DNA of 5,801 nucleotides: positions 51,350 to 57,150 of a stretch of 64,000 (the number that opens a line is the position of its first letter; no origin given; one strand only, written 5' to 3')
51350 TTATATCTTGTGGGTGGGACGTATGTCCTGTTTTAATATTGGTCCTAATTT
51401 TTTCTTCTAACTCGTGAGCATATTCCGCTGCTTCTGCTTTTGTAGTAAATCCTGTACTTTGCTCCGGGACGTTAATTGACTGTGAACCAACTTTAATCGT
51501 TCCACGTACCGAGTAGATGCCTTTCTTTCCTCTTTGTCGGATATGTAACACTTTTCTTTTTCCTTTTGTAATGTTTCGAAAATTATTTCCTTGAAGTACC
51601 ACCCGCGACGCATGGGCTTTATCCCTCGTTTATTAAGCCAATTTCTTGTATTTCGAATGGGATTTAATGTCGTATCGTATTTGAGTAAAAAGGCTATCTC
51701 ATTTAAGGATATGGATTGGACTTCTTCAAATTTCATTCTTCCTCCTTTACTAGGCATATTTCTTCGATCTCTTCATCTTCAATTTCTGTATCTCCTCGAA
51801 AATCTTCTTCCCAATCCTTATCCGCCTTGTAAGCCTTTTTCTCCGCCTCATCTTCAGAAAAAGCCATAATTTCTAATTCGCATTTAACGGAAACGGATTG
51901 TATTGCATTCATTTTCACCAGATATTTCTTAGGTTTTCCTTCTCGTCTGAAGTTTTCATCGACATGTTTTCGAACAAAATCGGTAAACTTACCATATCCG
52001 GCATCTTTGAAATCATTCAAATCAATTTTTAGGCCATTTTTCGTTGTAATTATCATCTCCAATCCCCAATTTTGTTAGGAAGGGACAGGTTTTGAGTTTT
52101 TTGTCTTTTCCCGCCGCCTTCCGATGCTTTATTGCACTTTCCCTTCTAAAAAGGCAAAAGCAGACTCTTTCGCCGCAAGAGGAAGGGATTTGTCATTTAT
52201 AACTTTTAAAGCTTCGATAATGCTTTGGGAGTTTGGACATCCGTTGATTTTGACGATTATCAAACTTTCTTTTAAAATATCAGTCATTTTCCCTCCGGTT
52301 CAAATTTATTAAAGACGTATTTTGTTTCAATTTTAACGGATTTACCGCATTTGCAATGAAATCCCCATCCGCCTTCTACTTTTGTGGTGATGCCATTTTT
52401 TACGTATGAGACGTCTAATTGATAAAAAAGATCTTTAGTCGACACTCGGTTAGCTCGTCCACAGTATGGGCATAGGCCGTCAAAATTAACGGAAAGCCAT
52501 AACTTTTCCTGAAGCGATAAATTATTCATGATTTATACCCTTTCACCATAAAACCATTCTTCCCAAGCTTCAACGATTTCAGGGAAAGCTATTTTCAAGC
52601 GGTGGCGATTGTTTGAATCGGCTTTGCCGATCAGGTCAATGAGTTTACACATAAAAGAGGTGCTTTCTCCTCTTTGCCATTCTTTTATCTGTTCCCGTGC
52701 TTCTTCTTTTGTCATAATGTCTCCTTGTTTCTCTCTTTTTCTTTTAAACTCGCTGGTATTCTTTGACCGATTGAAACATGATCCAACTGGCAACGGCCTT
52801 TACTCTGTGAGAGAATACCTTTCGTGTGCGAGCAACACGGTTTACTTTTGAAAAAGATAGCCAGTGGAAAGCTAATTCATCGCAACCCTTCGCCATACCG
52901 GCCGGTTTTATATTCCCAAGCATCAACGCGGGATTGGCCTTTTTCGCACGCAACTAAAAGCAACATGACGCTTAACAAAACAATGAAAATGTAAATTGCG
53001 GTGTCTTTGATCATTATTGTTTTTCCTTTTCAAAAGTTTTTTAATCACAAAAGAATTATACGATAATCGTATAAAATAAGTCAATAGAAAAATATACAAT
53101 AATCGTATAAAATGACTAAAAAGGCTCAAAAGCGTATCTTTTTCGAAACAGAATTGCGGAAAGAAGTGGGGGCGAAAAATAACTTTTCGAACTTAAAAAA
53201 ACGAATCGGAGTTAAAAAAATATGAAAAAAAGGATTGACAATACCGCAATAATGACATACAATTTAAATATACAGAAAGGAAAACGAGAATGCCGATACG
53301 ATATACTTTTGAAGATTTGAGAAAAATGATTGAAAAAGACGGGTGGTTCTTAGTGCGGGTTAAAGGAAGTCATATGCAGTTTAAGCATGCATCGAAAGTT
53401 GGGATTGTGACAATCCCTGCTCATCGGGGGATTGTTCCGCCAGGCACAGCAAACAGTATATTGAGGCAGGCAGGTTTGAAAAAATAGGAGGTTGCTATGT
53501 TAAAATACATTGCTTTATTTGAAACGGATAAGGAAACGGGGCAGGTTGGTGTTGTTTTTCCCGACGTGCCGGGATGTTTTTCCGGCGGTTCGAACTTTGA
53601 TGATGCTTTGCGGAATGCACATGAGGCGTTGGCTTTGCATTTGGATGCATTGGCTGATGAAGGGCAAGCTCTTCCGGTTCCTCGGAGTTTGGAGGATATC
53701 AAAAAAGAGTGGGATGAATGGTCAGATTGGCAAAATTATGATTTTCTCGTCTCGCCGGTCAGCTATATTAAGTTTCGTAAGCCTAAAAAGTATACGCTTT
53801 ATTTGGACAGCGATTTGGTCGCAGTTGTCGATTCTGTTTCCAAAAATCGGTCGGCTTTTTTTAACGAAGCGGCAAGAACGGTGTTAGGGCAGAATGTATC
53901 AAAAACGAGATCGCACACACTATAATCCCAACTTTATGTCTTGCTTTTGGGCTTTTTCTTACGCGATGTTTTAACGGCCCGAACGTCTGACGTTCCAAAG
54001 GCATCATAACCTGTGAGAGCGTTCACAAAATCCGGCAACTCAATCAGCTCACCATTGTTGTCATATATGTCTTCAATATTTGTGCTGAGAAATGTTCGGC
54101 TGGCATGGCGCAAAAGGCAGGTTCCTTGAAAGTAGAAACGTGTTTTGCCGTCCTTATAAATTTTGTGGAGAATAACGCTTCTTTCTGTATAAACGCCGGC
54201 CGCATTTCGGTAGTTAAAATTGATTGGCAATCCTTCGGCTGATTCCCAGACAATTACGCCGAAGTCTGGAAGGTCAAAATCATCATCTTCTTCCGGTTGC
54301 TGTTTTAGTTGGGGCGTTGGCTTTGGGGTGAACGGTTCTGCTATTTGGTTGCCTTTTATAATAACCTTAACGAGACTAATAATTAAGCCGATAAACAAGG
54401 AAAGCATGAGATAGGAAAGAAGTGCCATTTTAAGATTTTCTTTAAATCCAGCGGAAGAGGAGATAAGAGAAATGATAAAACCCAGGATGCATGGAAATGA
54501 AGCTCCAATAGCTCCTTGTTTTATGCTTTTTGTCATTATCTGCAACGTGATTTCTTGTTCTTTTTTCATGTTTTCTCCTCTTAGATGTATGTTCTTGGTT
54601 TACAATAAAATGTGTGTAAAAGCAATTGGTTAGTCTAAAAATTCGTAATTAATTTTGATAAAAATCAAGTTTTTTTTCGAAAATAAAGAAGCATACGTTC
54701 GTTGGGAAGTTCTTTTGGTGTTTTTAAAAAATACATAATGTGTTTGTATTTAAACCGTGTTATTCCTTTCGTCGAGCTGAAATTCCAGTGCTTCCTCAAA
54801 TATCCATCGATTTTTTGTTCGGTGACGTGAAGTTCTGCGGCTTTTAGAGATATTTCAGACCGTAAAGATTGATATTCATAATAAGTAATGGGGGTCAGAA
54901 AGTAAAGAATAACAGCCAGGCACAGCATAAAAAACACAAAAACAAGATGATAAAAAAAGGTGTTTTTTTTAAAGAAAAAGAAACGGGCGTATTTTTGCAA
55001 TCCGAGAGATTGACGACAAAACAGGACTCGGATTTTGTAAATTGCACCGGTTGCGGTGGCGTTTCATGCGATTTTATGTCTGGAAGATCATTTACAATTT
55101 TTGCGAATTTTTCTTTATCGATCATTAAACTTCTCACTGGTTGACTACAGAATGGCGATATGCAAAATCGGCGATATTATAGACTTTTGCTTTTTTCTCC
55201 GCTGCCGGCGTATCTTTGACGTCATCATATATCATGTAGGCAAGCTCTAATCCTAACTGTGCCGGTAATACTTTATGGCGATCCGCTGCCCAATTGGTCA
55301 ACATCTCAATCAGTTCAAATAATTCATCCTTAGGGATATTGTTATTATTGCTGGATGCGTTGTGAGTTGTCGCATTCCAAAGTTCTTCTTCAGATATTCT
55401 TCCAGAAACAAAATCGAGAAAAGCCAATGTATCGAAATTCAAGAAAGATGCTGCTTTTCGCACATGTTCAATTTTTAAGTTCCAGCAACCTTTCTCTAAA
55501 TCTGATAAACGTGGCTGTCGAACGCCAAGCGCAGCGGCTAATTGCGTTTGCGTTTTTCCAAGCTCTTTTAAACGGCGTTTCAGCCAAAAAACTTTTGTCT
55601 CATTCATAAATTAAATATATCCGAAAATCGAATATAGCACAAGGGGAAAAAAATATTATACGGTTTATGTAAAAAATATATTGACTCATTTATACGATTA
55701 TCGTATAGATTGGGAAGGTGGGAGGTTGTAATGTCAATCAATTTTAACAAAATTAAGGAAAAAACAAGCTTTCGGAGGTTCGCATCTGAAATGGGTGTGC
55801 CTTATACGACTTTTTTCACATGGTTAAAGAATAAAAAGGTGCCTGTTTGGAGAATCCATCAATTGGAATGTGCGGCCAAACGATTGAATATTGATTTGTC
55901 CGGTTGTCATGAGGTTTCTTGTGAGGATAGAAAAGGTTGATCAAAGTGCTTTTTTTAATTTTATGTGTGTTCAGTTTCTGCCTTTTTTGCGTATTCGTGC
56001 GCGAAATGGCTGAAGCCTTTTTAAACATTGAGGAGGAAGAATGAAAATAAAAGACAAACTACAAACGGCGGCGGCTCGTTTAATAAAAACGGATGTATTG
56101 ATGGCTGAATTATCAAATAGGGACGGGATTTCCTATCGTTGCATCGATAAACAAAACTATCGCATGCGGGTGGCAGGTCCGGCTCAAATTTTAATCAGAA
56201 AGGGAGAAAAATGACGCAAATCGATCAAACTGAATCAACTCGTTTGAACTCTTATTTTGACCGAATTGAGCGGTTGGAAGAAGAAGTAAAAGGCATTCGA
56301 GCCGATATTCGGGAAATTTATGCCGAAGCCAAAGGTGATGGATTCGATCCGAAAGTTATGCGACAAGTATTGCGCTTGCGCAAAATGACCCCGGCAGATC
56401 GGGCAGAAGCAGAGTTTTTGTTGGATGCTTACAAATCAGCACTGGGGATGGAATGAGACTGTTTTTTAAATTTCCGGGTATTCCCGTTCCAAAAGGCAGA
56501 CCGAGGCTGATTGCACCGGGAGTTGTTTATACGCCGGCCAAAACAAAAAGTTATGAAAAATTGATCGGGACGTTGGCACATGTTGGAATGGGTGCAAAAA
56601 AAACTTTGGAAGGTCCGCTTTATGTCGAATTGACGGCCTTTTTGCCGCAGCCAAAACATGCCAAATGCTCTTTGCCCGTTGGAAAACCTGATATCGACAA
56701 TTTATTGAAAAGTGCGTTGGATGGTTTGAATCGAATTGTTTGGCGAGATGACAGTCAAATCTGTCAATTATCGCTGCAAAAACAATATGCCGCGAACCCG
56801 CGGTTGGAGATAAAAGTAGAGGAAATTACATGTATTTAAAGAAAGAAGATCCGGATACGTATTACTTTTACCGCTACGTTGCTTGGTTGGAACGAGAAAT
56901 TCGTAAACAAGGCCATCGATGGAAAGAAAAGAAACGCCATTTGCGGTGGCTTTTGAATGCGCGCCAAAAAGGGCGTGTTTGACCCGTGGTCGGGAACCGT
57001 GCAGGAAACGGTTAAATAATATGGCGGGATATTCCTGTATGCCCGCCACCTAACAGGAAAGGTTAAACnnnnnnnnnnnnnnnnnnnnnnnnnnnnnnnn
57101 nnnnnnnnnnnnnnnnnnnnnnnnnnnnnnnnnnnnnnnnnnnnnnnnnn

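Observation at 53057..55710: Three copies of a 17-bp perfect palindrome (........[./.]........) form a bipartite operator set for the cI-like repressor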

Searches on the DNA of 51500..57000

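Call 86: search_rna_families(source=window, start=51500, end=57000, threshold=evalue, max_evalue=0.1)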
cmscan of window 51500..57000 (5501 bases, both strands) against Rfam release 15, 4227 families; matches with E-value up to 0.1: 0.
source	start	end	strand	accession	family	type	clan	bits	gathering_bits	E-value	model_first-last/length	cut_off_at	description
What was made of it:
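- There is no Rfam match (call 86).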

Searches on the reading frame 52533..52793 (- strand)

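Call 7: search_protein_families(library=pfam, proteins=[window:52533-52793:-], max_evalue=0.01)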
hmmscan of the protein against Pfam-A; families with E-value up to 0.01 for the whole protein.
window:52533-52793:- (86 aa): 0 families

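Call 8: search_protein_families(library=phrogs, proteins=[window:52533-52793:-], max_evalue=0.01)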
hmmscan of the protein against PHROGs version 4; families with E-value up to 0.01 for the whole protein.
window:52533-52793:- (86 aa): 1 family
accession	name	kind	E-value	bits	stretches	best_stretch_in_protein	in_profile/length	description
phrog_15317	-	unknown function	2.1e-06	29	1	44-77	50-83/103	-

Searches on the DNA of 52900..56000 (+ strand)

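Call 67: search_dna_similar(query=window:52900-56000:+, collection=phages, mode=distant, max_rows=10)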
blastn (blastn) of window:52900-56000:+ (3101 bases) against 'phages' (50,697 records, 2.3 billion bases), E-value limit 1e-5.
Records with a match: 1; places in all: 1; records where one place covers at least 80% of the query: 0.
Best place of each record, by identity: 60-80% 1.
By first word of the organism name: Acinetobacter 1.
By host as written in the record: Acinetobacter baumannii NIPH 329 1.
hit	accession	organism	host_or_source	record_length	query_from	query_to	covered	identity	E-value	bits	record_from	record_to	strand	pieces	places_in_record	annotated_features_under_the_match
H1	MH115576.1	Acinetobacter phage AM106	Acinetobacter baumannii NIPH 329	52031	424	519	3%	77.1%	2e-10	75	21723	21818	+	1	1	putative toxin HicA3-type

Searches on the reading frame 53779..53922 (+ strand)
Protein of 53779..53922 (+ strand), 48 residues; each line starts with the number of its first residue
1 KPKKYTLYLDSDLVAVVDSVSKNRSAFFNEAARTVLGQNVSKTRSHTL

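Call 88: search_protein_families(library=pfam, proteins=[window:53779-53922:+], max_evalue=10)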
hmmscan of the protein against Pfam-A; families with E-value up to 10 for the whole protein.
seq(48 aa): 0 families
